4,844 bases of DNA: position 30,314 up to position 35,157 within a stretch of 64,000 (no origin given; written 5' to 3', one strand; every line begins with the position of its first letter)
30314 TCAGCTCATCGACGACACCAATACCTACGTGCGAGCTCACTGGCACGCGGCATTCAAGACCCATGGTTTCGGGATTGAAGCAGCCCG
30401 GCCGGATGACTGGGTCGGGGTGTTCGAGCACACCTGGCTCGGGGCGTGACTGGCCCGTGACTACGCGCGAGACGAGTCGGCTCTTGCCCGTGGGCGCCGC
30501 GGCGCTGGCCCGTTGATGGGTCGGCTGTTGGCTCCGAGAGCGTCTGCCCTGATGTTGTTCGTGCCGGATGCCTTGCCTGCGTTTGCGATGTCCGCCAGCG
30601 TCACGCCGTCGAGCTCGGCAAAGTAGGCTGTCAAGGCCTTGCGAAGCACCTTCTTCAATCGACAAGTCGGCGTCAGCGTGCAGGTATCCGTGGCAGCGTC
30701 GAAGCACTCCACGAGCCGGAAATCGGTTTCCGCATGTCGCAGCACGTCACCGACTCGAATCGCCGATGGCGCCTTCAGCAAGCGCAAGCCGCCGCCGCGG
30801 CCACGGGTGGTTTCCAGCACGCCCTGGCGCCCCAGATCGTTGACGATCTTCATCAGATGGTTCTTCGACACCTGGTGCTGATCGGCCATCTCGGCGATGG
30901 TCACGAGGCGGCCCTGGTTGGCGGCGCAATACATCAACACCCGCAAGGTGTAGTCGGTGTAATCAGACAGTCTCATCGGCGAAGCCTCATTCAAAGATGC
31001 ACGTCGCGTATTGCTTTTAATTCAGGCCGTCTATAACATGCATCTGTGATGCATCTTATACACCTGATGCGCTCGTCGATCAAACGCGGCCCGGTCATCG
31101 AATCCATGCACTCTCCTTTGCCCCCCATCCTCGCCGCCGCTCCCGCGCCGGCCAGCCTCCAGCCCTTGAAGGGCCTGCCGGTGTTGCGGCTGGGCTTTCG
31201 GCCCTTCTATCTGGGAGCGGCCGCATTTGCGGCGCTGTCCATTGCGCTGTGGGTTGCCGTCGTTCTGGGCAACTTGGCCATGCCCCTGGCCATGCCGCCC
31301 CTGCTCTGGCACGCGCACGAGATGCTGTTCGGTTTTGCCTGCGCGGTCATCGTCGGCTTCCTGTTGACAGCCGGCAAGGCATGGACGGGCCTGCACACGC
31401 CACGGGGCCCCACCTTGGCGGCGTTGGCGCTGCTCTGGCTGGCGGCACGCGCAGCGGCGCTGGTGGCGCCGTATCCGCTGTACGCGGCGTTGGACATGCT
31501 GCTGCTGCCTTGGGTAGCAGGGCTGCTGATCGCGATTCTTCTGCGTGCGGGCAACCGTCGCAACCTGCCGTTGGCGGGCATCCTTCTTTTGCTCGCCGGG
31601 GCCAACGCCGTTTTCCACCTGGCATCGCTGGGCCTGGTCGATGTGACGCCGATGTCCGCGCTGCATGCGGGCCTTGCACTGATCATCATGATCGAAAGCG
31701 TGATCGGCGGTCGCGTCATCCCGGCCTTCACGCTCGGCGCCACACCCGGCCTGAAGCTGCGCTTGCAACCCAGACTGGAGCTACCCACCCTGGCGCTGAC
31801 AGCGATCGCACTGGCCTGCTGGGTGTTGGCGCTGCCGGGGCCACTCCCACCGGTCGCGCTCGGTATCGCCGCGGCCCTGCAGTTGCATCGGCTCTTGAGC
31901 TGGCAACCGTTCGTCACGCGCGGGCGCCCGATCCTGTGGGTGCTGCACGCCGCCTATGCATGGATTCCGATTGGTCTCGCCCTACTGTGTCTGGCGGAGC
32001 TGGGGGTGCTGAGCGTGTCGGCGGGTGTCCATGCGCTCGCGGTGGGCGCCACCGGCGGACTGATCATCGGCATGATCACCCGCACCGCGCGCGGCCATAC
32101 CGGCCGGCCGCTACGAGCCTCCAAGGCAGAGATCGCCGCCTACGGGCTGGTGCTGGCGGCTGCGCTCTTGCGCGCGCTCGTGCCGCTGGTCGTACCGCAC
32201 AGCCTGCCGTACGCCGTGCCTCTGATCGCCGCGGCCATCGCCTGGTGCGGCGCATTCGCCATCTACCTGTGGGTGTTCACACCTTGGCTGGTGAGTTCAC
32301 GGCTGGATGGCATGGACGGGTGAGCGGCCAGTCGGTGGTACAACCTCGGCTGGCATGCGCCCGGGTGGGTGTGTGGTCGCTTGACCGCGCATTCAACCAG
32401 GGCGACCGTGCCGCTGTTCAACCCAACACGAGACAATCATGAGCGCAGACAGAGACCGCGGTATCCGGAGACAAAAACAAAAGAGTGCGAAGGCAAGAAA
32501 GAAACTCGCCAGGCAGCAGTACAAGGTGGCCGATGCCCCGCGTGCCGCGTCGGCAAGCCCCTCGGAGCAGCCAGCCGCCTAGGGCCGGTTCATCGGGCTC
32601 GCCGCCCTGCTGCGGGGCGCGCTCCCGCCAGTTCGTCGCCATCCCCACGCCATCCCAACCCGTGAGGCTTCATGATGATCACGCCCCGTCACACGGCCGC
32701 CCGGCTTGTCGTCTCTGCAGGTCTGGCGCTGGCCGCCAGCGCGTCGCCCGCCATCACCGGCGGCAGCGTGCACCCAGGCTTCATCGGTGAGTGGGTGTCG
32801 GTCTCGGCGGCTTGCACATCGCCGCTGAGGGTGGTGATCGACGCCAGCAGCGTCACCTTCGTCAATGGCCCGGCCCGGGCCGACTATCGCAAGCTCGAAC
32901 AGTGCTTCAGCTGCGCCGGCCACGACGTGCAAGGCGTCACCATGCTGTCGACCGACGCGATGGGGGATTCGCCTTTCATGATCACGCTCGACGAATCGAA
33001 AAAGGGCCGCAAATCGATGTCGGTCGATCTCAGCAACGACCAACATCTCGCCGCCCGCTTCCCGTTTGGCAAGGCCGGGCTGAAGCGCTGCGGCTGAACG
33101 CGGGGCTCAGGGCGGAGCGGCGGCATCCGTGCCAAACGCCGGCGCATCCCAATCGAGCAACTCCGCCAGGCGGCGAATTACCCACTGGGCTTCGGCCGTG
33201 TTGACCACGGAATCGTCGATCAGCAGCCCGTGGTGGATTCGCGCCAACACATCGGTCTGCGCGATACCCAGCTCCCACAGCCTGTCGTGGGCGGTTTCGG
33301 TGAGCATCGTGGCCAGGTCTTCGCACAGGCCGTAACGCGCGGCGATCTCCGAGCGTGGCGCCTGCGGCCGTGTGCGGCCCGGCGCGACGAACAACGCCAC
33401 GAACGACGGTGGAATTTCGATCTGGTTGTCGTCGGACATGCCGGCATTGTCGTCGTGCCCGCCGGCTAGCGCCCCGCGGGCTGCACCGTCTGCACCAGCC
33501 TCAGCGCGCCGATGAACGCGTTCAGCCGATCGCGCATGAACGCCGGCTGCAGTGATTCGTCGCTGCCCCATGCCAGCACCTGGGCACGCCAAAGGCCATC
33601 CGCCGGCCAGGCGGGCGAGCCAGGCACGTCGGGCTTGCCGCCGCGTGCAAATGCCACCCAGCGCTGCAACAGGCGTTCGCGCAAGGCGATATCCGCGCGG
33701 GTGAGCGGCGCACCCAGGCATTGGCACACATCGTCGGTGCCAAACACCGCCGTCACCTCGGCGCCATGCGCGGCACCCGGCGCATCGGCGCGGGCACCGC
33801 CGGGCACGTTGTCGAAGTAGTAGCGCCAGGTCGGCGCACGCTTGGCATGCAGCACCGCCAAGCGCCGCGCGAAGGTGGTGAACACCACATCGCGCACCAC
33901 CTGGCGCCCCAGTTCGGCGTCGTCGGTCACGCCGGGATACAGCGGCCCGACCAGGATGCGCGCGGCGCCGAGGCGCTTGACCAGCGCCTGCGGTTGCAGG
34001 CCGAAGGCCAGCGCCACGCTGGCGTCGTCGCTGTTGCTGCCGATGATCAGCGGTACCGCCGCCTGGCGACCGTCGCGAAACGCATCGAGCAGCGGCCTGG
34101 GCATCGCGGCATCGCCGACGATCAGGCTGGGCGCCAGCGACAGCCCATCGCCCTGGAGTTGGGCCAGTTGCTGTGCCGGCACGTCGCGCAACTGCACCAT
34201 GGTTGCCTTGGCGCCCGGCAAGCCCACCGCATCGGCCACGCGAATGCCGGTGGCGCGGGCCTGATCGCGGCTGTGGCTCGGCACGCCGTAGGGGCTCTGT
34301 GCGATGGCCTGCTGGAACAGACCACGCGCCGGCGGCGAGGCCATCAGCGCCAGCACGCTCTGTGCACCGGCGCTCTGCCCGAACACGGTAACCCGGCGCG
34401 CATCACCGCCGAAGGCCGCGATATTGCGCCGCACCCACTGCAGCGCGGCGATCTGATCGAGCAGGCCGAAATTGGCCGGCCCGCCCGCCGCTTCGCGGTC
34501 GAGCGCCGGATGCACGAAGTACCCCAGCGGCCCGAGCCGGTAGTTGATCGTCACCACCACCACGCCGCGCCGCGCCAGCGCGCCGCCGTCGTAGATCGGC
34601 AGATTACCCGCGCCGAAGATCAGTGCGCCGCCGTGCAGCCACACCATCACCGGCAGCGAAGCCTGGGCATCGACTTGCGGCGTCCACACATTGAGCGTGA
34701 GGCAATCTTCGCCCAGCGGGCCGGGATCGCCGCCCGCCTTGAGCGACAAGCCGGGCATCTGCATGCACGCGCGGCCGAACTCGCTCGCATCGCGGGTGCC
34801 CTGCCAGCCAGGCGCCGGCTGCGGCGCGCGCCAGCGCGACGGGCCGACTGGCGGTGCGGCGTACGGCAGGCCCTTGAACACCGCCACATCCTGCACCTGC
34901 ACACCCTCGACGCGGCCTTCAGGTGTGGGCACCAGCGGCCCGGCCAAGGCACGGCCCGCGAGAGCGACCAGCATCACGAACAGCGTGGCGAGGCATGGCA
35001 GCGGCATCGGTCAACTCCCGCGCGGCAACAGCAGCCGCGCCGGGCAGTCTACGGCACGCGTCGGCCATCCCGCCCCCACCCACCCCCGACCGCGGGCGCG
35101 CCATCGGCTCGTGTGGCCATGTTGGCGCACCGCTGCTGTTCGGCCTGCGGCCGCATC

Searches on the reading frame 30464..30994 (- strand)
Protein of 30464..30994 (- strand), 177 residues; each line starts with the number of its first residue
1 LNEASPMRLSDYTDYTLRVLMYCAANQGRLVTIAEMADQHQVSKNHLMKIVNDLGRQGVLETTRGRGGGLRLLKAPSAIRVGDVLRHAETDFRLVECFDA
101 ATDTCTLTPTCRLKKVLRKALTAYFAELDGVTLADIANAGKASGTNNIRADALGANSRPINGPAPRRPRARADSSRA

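Call 24: search_protein_families(library=ncbifam, proteins=[window:30464-30994:-], max_evalue=1e-8)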
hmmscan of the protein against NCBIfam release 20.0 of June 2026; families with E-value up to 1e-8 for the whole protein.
window:30464-30994:- (177 aa): 6 families
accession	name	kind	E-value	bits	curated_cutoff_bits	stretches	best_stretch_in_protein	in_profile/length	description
NF008886.0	PRK11920.1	equivalog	1.6e-39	135.1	193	1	7-139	1-133/153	iron-responsive transcriptional regulator RirA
NF008240.0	PRK11014.1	equivalog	3.8e-36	124.2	182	1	7-138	1-129/141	nitric oxide-sensing transcriptional repressor NsrR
TIGR00738.1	rrf2_super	superfamily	7.8e-32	109.9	73.3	1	7-137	1-131/132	Rrf2 family transcriptional regulator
TIGR02944.1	suf_reg_Xantho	equivalog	1.7e-16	60.8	110.65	1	7-136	2-130/130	SUF system Fe-S cluster assembly regulator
TIGR02010.1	IscR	equivalog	2.5e-13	50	207.55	1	7-139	1-132/135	Fe-S cluster assembly transcriptional regulator IscR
NF047409.1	Cys_reg_CymR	equivalog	8e-12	45.5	195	1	7-143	1-130/139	cysteine metabolism transcriptional regulator CymR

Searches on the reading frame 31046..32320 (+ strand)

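Call 24: search_protein_families(library=ncbifam, proteins=[window:31046-32320:+], max_evalue=1e-8)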
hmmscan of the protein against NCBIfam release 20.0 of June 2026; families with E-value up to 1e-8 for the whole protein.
window:31046-32320:+ (425 aa): 0 families

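Call 38: search_protein_families(library=pfam, proteins=[window:31046-32320:+], max_evalue=0.00001)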
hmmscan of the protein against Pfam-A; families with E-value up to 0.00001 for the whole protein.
window:31046-32320:+ (425 aa): 1 family
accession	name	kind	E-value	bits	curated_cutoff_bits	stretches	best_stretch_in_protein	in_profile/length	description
PF05940.17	NnrS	-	5.3e-104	349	28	1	45-419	1-371/371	NnrS protein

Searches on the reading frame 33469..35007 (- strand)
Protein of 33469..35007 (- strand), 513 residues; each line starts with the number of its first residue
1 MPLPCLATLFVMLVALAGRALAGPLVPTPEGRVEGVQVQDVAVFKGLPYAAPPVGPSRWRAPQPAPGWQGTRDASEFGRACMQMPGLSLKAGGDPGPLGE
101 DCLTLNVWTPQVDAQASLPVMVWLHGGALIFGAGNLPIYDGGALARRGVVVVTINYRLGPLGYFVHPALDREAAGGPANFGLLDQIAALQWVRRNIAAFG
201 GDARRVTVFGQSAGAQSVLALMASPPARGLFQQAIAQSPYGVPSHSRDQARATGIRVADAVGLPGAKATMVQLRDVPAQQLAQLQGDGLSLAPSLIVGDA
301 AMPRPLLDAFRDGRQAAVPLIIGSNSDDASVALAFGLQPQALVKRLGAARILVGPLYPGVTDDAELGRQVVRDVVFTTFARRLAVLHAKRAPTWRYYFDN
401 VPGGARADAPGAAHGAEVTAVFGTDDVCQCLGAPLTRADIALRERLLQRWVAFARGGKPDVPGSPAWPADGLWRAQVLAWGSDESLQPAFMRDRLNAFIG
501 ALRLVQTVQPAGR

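Call 24: search_protein_families(library=ncbifam, proteins=[window:33469-35007:-], max_evalue=1e-8)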
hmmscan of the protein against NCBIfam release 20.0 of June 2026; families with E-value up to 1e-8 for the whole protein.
window:33469-35007:- (513 aa): 1 family
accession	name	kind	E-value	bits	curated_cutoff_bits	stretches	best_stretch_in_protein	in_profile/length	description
NF058653.1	LipP1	equivalog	1.4e-11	43.8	350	1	103-222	58-164/300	LipP1 family hormone-sensitive lipase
